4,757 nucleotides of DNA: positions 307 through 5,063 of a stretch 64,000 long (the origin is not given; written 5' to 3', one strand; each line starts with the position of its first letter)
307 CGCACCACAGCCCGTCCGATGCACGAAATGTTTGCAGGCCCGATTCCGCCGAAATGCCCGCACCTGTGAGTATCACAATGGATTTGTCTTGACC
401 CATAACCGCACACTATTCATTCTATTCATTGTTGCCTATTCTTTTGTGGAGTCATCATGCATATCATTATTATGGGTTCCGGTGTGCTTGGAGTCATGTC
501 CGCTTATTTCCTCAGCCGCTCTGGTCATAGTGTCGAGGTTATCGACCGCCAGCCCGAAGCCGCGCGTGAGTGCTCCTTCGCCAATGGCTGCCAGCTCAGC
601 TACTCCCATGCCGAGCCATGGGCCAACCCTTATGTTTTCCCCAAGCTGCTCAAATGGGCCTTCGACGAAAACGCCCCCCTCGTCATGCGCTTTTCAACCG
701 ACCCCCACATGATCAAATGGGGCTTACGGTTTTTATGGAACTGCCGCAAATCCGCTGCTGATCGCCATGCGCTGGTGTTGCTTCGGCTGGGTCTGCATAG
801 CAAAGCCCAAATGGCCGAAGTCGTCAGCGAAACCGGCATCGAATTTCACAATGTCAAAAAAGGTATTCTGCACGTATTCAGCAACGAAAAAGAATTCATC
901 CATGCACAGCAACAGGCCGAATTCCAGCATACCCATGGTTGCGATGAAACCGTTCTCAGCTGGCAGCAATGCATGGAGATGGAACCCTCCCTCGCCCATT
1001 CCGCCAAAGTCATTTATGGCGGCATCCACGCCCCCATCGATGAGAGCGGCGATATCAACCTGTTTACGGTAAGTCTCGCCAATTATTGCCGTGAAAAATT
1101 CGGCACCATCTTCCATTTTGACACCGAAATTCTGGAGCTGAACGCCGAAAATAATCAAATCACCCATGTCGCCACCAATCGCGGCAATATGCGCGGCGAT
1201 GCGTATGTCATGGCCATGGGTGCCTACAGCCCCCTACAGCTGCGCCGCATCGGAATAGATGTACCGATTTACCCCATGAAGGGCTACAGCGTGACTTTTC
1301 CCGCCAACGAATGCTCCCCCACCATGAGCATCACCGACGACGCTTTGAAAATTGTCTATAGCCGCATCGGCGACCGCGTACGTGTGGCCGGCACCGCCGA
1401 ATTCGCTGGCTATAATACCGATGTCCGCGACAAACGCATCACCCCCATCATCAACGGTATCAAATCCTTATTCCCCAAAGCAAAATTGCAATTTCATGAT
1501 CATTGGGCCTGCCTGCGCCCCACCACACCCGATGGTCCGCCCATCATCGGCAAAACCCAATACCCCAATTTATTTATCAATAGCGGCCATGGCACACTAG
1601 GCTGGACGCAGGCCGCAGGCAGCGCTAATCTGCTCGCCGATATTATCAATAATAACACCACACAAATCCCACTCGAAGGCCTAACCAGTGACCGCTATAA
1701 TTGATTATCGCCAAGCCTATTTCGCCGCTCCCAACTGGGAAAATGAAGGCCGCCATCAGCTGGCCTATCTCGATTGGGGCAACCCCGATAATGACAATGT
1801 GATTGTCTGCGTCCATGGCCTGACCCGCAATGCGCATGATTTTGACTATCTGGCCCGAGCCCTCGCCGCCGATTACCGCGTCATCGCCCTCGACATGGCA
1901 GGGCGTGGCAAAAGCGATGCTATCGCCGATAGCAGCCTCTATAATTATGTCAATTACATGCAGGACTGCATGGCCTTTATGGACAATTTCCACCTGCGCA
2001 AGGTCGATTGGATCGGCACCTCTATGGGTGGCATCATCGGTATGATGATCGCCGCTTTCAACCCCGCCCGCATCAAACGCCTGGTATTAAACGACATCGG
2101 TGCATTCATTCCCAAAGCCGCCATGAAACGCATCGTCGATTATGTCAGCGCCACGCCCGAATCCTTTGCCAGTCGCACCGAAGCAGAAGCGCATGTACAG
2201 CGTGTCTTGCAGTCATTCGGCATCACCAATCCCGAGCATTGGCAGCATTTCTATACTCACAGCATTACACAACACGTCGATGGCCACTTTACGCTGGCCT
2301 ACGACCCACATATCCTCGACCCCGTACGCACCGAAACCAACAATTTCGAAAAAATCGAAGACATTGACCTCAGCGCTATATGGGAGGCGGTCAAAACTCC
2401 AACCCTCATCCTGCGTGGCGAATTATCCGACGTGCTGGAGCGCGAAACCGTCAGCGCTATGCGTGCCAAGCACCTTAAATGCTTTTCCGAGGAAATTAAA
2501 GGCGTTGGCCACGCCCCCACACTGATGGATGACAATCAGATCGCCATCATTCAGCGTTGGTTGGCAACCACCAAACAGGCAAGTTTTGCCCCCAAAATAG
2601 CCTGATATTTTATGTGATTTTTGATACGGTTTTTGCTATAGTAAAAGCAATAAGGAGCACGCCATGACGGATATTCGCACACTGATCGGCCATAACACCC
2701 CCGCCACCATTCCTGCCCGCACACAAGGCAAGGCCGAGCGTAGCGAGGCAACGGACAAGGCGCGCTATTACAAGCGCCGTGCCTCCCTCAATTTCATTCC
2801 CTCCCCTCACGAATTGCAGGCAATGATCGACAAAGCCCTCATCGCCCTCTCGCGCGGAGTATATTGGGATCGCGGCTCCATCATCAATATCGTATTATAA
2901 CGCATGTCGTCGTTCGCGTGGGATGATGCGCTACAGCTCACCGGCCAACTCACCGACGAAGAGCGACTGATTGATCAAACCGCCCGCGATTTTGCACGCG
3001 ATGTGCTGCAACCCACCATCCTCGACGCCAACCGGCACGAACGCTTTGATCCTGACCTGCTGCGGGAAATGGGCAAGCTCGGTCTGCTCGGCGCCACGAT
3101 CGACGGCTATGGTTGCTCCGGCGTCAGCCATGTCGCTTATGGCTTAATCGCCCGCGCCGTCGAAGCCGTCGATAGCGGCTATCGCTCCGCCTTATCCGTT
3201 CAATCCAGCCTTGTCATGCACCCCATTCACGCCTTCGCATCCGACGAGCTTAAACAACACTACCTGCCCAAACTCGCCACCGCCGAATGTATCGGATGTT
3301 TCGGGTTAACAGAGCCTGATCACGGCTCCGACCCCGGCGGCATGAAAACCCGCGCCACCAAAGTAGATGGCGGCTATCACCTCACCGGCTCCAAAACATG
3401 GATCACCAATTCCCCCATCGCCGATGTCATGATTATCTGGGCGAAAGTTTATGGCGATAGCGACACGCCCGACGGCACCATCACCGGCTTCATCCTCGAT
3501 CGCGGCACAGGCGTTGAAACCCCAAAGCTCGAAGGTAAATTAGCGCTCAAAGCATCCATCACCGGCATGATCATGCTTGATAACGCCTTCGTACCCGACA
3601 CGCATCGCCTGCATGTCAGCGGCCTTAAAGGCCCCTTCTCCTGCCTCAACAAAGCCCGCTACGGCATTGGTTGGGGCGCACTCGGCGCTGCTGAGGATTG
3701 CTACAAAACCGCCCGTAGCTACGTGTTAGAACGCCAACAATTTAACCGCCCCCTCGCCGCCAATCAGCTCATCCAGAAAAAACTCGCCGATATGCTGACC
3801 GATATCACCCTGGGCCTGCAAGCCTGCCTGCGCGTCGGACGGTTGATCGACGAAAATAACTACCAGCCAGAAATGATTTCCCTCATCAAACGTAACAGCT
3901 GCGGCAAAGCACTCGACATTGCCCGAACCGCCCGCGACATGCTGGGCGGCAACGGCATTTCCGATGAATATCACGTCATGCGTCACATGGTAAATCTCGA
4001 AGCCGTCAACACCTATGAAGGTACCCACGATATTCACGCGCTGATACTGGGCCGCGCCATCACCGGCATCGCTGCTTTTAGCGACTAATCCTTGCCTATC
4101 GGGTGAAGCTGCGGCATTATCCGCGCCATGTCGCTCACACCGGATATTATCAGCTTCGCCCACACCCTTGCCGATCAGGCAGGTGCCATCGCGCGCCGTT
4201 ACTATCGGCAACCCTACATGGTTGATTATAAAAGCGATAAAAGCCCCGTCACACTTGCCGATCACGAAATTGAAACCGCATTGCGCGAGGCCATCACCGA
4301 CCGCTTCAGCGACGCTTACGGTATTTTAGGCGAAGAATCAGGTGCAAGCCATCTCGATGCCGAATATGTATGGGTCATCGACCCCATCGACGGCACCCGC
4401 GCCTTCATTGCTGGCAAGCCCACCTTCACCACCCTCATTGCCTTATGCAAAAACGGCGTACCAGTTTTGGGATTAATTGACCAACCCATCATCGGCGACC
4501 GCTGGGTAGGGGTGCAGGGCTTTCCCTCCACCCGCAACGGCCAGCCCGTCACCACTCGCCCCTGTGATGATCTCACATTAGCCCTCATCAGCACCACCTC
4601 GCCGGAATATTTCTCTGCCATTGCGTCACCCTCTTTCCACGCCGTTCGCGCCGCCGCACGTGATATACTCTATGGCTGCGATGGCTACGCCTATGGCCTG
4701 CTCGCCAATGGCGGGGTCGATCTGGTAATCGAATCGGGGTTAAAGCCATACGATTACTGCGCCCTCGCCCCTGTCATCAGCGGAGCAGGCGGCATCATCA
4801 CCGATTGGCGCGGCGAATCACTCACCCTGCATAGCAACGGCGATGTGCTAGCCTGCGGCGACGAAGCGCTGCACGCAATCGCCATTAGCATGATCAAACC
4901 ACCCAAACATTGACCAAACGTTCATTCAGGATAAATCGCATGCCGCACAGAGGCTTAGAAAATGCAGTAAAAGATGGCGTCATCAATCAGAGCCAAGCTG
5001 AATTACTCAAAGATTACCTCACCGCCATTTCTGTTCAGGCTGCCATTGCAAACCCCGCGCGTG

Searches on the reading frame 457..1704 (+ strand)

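Call 21: search_protein_families(library=pfam, proteins=[window:457-1704:+], max_evalue=0.00001)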
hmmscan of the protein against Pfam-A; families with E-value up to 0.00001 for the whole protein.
window:457-1704:+ (415 aa): 3 families
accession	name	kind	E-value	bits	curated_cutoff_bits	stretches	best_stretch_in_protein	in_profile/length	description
PF01266.30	DAO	-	2.1e-60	205.5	27.9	1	3-395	2-352/353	FAD dependent oxidoreductase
PF00070.33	Pyr_redox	-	4.8e-06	27.4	22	0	2-36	1-35/82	Pyridine nucleotide-disulphide oxidoreductase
PF03486.20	HI0933_like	-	8.7e-06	25.8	50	0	2-49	2-49/244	HI0933-like protein Rossmann domain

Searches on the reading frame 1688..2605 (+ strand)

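Call 21: search_protein_families(library=pfam, proteins=[window:1688-2605:+], max_evalue=0.00001)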
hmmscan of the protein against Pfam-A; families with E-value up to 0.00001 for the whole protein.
window:1688-2605:+ (305 aa): 3 families
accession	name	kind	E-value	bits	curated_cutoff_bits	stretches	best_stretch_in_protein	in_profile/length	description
PF00561.26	Abhydrolase_1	-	2.4e-22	80.2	25.8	1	37-276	1-239/245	alpha/beta hydrolase fold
PF12697.13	Abhydrolase_6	-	4.9e-16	60.5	26.3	1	39-280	1-210/217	Alpha/beta hydrolase family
PF12146.15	Hydrolase_4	-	7.7e-14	52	27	1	35-251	3-206/239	Serine aminopeptidase, S33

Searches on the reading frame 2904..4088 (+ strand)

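Call 21: search_protein_families(library=pfam, proteins=[window:2904-4088:+], max_evalue=0.00001)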
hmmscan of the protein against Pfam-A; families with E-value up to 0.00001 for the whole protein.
window:2904-4088:+ (394 aa): 4 families
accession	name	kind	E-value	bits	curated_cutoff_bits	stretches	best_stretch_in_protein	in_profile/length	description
PF00441.29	Acyl-CoA_dh_1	-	3.8e-30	105.5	22.4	1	240-386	3-149/150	Acyl-CoA dehydrogenase, C-terminal domain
PF02771.21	Acyl-CoA_dh_N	-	8.4e-30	103.9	22.9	1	17-128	1-113/113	Acyl-CoA dehydrogenase, N-terminal domain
PF02770.24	Acyl-CoA_dh_M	-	3.3e-20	72.5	33.3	1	132-227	1-96/97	Acyl-CoA dehydrogenase, middle domain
PF08028.16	Acyl-CoA_dh_2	-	1.6e-07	32.1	22.7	1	254-374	2-132/134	Acyl-CoA dehydrogenase, C-terminal domain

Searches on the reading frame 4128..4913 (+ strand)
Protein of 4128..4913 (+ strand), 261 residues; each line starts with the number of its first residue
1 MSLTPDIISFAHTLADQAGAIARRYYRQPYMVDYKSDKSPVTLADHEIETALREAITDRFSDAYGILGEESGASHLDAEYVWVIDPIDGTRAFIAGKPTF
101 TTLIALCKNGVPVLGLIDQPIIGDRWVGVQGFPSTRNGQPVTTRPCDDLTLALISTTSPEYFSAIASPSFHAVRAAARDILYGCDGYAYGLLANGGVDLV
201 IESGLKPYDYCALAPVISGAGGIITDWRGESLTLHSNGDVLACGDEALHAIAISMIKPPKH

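Call 21: search_protein_families(library=pfam, proteins=[window:4128-4913:+], max_evalue=0.00001)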
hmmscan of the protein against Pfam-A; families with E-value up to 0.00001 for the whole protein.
window:4128-4913:+ (261 aa): 1 family
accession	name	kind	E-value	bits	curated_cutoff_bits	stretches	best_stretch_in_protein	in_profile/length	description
PF00459.30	Inositol_P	-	3.9e-50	171.3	27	1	7-251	5-261/271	Inositol monophosphatase family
